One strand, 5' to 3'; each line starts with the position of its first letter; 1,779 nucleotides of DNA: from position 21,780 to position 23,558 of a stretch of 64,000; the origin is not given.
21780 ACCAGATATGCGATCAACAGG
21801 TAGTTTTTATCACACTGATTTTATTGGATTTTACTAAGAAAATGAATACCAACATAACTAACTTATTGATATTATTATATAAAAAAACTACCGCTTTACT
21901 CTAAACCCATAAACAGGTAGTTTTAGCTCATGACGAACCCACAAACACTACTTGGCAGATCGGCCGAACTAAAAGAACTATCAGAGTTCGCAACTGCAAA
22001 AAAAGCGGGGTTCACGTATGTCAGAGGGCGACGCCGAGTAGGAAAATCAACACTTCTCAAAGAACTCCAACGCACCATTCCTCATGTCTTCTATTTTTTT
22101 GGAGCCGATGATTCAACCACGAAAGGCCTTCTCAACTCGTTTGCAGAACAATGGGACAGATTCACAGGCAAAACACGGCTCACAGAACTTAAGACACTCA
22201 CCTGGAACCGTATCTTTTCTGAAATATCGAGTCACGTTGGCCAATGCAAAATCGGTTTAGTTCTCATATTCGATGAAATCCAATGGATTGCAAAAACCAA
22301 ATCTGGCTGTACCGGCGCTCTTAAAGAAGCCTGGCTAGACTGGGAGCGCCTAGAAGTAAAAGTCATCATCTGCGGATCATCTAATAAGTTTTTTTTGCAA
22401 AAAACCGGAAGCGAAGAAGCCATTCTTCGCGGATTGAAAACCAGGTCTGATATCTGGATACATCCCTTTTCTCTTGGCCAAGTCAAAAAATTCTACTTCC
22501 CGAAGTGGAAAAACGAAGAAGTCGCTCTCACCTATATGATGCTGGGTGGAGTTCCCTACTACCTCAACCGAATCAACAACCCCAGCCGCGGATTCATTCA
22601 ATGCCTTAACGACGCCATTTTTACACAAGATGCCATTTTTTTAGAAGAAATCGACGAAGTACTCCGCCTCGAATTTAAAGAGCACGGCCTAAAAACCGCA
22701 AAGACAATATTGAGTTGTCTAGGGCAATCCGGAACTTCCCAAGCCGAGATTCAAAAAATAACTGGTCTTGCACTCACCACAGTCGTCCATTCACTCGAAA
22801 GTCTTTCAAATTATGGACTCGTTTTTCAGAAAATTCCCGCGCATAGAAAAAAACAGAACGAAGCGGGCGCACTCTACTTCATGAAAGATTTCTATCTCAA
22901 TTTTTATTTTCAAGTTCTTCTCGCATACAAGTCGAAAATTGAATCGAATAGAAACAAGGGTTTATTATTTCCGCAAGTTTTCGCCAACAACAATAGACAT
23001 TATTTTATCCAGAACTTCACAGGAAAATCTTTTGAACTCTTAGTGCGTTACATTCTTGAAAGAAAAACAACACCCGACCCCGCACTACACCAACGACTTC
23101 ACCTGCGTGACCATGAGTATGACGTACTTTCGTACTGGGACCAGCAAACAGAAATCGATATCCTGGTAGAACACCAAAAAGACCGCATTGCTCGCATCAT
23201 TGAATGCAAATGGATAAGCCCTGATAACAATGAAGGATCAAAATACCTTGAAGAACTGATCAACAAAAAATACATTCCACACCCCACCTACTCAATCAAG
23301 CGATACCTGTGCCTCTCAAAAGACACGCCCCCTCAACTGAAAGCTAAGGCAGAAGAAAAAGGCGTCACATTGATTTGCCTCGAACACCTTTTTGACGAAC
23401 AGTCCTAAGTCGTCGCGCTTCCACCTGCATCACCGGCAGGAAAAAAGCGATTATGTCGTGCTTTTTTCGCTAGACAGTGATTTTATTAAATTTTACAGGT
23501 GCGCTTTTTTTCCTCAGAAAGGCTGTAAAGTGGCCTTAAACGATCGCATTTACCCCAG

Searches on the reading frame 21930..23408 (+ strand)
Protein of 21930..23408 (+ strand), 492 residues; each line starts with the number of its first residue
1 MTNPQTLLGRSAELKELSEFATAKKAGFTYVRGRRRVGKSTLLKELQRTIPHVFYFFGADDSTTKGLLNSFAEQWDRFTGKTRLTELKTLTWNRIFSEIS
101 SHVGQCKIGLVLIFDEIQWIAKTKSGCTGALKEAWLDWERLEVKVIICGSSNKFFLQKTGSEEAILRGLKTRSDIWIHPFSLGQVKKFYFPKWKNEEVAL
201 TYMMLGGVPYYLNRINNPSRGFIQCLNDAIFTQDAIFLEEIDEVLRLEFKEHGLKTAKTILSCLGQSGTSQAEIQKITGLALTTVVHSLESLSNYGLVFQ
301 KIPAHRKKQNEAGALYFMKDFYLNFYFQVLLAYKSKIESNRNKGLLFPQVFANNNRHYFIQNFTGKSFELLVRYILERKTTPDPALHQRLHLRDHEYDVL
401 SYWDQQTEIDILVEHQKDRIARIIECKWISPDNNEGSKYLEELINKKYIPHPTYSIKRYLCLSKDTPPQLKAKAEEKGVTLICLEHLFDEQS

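Call 3: search_protein_families(library=pfam, proteins=[window:21930-23408:+], max_evalue=0.01)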
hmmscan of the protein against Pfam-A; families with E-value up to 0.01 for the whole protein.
window:21930-23408:+ (492 aa): 6 families
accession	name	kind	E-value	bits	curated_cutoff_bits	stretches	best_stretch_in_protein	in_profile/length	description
PF01637.24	ATPase_2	-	8.3e-13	49.1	33.2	1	10-214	4-224/225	ATPase domain predominantly from Archaea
PF03008.20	DUF234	-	6.3e-10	39.8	22.5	1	326-435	1-96/100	Archaea bacterial proteins of unknown function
PF13401.12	AAA_22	-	5.2e-08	33.7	27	1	25-150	4-123/130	AAA domain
PF13173.12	AAA_14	-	5.7e-08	33.3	27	1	29-161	5-109/129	AAA domain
PF13191.12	AAA_16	-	1.1e-06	29.6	32.6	1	7-121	2-145/167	AAA ATPase domain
PF09339.16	HTH_IclR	-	0.0035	17.5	22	0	259-298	7-48/52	IclR helix-turn-helix domain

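Call 7: search_protein_families(library=padloc, proteins=[window:21930-23408:+], max_evalue=0.01)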
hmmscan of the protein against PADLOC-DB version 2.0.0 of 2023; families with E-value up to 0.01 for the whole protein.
window:21930-23408:+ (492 aa): 10 families
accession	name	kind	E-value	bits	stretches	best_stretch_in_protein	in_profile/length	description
PDLC04984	PDC-S27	-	2.5e-52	176.3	1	6-452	3-436/474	-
PDLC04985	PDC-S27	-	1.8e-16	58.1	2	7-123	6-115/484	-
PDLC04787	PDC-S01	-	2.3e-10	37.9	1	8-248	11-224/412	-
PDLC04789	PDC-S01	-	3e-10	37.7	1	24-80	15-72/375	-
PDLC04791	PDC-S01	-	3e-09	34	1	14-162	7-131/395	-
PDLC04790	PDC-S01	-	0.00025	17.9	0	28-55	29-56/422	-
PDLC01173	STAND_TPR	-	0.00036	16.9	1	3-115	97-218/1114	"Predicted ATPase fused to Xre-HTH and TPR repeats domain, associated with cas1-less I-E system in Streptomyces"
PDLC01434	CasR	-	0.00044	18.2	1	236-316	107-189/191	"CAS-I,CAS-II,CAS-III,CAS-IV,CAS-V,CAS-VI; associated_signaling"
PDLC01848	CARF3--CARF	-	0.00071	17.3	1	255-316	137-192/197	-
PDLC04786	PDC-S01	-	0.0021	14.9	0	17-157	11-130/439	-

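Call 8: search_protein_families(library=ncbifam, proteins=[window:21930-23408:+], max_evalue=0.01)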
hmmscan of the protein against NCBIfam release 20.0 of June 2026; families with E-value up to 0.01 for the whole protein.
window:21930-23408:+ (492 aa): 0 families

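Call 14: find_homologous_proteins(query=window:21930-23408:+)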
Query window:21930-23408:+ (492 aa): 379 proteins with E <= 0.001 among 8000 candidates; the best 120 are listed.
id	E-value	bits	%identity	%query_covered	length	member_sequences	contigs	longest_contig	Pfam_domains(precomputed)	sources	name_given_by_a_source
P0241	3.0e-258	875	78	98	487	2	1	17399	PF13173.13,PF03008.21,PF13401.13,PF01637.25,PF13191.13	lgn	-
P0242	1.3e-255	867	78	99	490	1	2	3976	PF13173.13,PF03008.21,PF13401.13,PF01637.25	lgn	-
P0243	1.4e-247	840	74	98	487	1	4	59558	PF13173.13,PF03008.21,PF13401.13,PF01637.25,PF13191.13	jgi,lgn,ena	-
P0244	2.7e-246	836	72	99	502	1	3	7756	PF13173.13,PF03008.21,PF13401.13,PF01637.25,PF13191.13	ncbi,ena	-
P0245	4.6e-210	717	65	98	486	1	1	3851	PF13173.13,PF03008.21,PF13401.13,PF01637.25,PF13191.13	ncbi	-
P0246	2.0e-200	685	61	99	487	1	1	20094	PF13173.13,PF03008.21,PF13401.13,PF01637.25,PF13191.13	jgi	-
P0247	7.7e-179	614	58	98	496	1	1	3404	PF13173.13,PF03008.21,PF13401.13,PF01637.25,PF13191.13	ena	-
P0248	6.0e-178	611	59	99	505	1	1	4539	PF13173.13,PF03008.21,PF13401.13,PF01637.25,PF13191.13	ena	-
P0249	1.2e-166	573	54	98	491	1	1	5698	PF13173.13,PF13412.13,PF03008.21,PF12802.14,PF13401.13,PF01637.25,PF13191.13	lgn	-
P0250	1.5e-163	563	52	98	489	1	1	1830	PF13173.13,PF03008.21,PF13401.13,PF01637.25,PF13191.13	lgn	-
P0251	9.9e-153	527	51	98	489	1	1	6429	PF13173.13,PF03008.21,PF13401.13,PF01637.25,PF13191.13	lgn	-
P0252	2.1e-146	507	49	99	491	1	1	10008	PF13173.13,PF03008.21,PF13401.13,PF01637.25,PF13191.13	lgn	-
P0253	1.3e-145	504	48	98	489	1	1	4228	PF13173.13,PF03008.21,PF13401.13,PF01637.25,PF13191.13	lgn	-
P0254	2.5e-145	503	50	98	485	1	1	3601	PF13173.13,PF03008.21,PF13401.13,PF01637.25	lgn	-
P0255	4.5e-145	502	48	98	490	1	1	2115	PF13173.13,PF03008.21,PF12802.14,PF13401.13,PF01637.25,PF13191.13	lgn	-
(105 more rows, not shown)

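Call 17: find_encoding_contigs(protein=P0241, flank=8000, max_places=3)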
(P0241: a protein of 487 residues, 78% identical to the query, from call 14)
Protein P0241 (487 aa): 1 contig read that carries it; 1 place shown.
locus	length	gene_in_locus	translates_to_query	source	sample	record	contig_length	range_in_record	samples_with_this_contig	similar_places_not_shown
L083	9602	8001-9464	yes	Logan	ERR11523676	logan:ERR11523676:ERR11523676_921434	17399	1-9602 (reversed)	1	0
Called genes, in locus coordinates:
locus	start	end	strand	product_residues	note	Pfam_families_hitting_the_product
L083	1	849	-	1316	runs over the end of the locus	-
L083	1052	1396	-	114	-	-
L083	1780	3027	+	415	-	PF00155:Aminotran_1_2, PF01212:Beta_elim_lyase (weak)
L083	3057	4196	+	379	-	PF00583:Acetyltransf_1 (faint)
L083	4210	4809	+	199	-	PF02075:RuvC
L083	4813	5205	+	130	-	PF01330:RuvA_N, PF14520:HHH_5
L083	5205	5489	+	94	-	PF07499:RuvA_C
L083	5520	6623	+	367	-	PF06068:TIP49 (faint), PF05496:RuvB_N, PF13191:AAA_16 (faint), PF00004:AAA, PF07728:AAA_5, PF17864:AAA_lid_4, PF05491:WHD_RuvB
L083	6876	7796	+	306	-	PF03331:LpxC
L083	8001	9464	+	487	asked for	PF01637:ATPase_2, PF13191:AAA_16 (faint), PF13173:AAA_14 (weak), PF13401:AAA_22, PF03008:DUF234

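Call 18: find_encoding_contigs(protein=P0243, flank=8000, max_places=4)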
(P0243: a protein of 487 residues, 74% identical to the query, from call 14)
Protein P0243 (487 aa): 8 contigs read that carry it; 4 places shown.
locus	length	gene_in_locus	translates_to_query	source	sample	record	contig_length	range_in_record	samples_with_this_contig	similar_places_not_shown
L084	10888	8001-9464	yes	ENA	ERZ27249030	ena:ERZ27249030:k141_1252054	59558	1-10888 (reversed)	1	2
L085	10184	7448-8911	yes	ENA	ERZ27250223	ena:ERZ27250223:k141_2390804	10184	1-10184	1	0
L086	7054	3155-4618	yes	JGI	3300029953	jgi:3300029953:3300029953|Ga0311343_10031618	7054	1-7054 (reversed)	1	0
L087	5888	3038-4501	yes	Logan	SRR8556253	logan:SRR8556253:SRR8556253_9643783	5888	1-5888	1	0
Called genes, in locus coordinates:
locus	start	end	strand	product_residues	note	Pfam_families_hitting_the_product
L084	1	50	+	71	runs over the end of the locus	PF11146:DUF2905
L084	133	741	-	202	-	PF04264:YceI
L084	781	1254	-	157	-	PF22091:DUF6941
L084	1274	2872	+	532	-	PF01266:DAO (faint), PF07992:Pyr_redox_2 (faint), PF13450:NAD_binding_8 (weak), PF00732:GMC_oxred_N (weak), PF05199:GMC_oxred_C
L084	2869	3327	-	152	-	PF00383:dCMP_cyt_deam_1, PF14437:MafB19-deam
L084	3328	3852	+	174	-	-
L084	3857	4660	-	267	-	PF07238:PilZ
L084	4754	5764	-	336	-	PF13527:Acetyltransf_9, PF00583:Acetyltransf_1 (weak), PF13508:Acetyltransf_7 (weak), PF08445:FR47 (weak)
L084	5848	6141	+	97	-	-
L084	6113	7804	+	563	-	-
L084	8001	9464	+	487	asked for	PF01637:ATPase_2, PF13191:AAA_16 (weak), PF13173:AAA_14 (weak), PF13401:AAA_22, PF03008:DUF234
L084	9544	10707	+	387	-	PF13173:AAA_14, PF13635:DUF4143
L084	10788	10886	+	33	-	?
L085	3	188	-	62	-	?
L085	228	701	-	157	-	PF22091:DUF6941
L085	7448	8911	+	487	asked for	PF01637:ATPase_2, PF13191:AAA_16 (weak), PF13173:AAA_14 (weak), PF13401:AAA_22, PF03008:DUF234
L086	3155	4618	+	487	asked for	PF01637:ATPase_2, PF13191:AAA_16 (weak), PF13173:AAA_14 (weak), PF13401:AAA_22, PF03008:DUF234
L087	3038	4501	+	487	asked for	PF01637:ATPase_2, PF13191:AAA_16 (weak), PF13173:AAA_14 (weak), PF13401:AAA_22, PF03008:DUF234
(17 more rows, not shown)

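Call 29: find_related_loci(query=A2, collection=metagenome_contigs, flank=10000)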
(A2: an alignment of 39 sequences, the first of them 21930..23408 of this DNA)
Query A2 (492 aa) in metagenome_contigs; peptide patterns used: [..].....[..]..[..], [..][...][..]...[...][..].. (x = any residue, [..] = any of these).
600 stretches matched a pattern (row limit reached: there are more); 411 encode a relative of the query (tblastn E <= 1e-3); the best 80 are kept; 79 distinct loci.
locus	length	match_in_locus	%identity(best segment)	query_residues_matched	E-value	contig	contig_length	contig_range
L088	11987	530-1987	61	3-488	0e+0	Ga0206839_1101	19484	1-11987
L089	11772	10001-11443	45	9-489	6e-136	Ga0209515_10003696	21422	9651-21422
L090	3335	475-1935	44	6-488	2e-132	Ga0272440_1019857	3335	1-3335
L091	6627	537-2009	42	4-490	4e-127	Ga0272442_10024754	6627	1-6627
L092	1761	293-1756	42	2-485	5e-133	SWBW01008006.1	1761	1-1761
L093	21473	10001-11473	41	9-488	2e-120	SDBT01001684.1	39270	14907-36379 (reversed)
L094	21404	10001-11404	43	8-472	2e-120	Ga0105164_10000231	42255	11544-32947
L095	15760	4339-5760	44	10-487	6e-120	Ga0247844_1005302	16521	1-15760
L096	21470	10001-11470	42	1-489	1e-119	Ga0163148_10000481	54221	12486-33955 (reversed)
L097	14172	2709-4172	42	7-488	3e-117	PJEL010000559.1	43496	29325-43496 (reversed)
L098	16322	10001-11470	40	5-490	1e-115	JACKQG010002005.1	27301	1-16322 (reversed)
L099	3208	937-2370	41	8-482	1e-118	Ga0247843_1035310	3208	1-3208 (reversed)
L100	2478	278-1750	40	9-488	2e-120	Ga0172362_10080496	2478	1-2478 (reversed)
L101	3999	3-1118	50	117-488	5e-116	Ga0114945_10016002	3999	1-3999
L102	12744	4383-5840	41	9-490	1e-113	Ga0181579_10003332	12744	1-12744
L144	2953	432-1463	27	5-353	1e-23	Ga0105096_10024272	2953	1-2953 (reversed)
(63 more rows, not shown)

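Call 61: search_protein_families(library=pfam, alignment_id=A3, max_evalue=0.0001)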
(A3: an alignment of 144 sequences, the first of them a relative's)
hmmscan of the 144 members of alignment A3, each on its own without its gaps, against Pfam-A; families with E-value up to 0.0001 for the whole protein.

A. member 1, L089:7175-8530:+ (452 aa): 5 families
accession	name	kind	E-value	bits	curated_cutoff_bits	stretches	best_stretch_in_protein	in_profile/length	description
PF10996.14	Beta-Casp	-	4.7e-36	124.4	27.7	1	247-366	1-120/120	Beta-Casp domain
PF07521.17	RMMBL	-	5.6e-18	65.1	21.6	1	379-443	1-63/63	Zn-dependent metallo-hydrolase RNA specificity domain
PF00753.33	Lactamase_B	-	2.7e-10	41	22.7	1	17-92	9-82/196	Metallo-beta-lactamase superfamily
PF12706.13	Lactamase_B_2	-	7e-10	39.3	27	1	25-209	2-166/200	Beta-lactamase superfamily domain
PF16661.11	Lactamase_B_6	-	3.3e-05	23.8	27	1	19-174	2-153/193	Metallo-beta-lactamase superfamily domain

B. families by the number of members that match (of 144 scanned): 172 families (the first 25 are shown)
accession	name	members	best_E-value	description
PF13173.12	AAA_14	5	1.1e-24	AAA domain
PF01637.24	ATPase_2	3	2.4e-18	ATPase domain predominantly from Archaea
PF02335.20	Cytochrom_C552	2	1.5e-123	Cytochrome c552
PF06381.16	Phage_portal_3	2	5.4e-92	Phage portal protein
PF00483.29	NTP_transferase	2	2.5e-49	Nucleotidyl transferase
PF02129.25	Peptidase_S15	2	1.4e-46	X-Pro dipeptidyl-peptidase (S15 family)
PF00005.33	ABC_tran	2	1.2e-33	ABC transporter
PF01797.21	Y1_Tnp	2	4.8e-33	Transposase IS200 like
PF13635.12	DUF4143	2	8.3e-30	Domain of unknown function (DUF4143)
PF13360.13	PQQ_2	2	4e-27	Outer membrane protein assembly factor BamB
PF00271.37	Helicase_C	2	2.8e-26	Helicase conserved C-terminal domain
PF00270.35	DEAD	2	2.6e-25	DEAD/DEAH box helicase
PF13570.13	Beta-prop_ACSF4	2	3.4e-24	Beta-alanine-activating enzyme, beta-propeller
PF02661.23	Fic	2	1.1e-19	Fic/DOC family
PF01850.27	PIN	2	5.7e-17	PIN domain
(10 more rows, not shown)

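Call 69: search_protein_families(library=phrogs, proteins=[window:21930-23408:+], max_evalue=0.001)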
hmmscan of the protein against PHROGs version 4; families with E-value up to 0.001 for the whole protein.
window:21930-23408:+ (492 aa): 0 families

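Call 73: search_dna_similar(query=window:21930-23408:+, collection=plasmids, mode=protein, max_rows=8)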
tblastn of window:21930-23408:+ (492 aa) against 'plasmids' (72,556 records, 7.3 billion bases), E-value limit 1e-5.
Records with a match: 149; places in all: 167; records where one place covers at least 80% of the query: 95.
Best place of each record, by identity: <60% 149.
By first word of the organism name: Rhizobium 18; Natrinema 9; Haladaptatus 9; Haloferax 7; Halorussus 6; Vibrio 6; Bacteroides 5; Halobaculum 5; Natribaculum 5; Natronorubrum 4; and 50 more.
By predicted mobility (MOB-suite, as given by PLSDB): non-mobilizable 117; conjugative 21; mobilizable 11.
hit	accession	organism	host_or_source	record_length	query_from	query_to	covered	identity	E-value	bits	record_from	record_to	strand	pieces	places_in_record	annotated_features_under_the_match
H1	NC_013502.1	Rhodothermus marinus DSM 4252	-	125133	7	490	98%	24.8%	7e-27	122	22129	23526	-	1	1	ATP-binding protein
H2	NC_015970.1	Rhodothermus marinus SG0.5JP17-172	-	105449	6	492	93%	25.4%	7e-20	124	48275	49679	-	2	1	ATP-binding protein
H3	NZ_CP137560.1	Segatella hominis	Homo sapiens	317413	5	491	99%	24.0%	4e-25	117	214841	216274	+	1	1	ATP-binding protein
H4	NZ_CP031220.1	Malaciobacter mytili LMG 24559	cell culture,Mussels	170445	7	446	89%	24.5%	9e-12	76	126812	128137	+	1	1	ATP-binding protein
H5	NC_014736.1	Halogeometricum borinquense DSM 11551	-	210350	1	491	100%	21.9%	1e-16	91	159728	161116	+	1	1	ATP-binding protein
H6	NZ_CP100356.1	Natronosalvus rutilus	cell culture,sediment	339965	3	446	90%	24.1%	9e-18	94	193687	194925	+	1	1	ATP-binding protein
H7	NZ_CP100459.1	Halomarina sp. BND7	cell culture,sediment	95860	2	430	87%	24.9%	3e-19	99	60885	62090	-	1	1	ATP-binding protein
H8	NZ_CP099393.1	Natronococcus sp. CG52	cell culture,salt lake sediment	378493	7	446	89%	24.1%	7e-16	89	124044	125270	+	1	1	ATP-binding protein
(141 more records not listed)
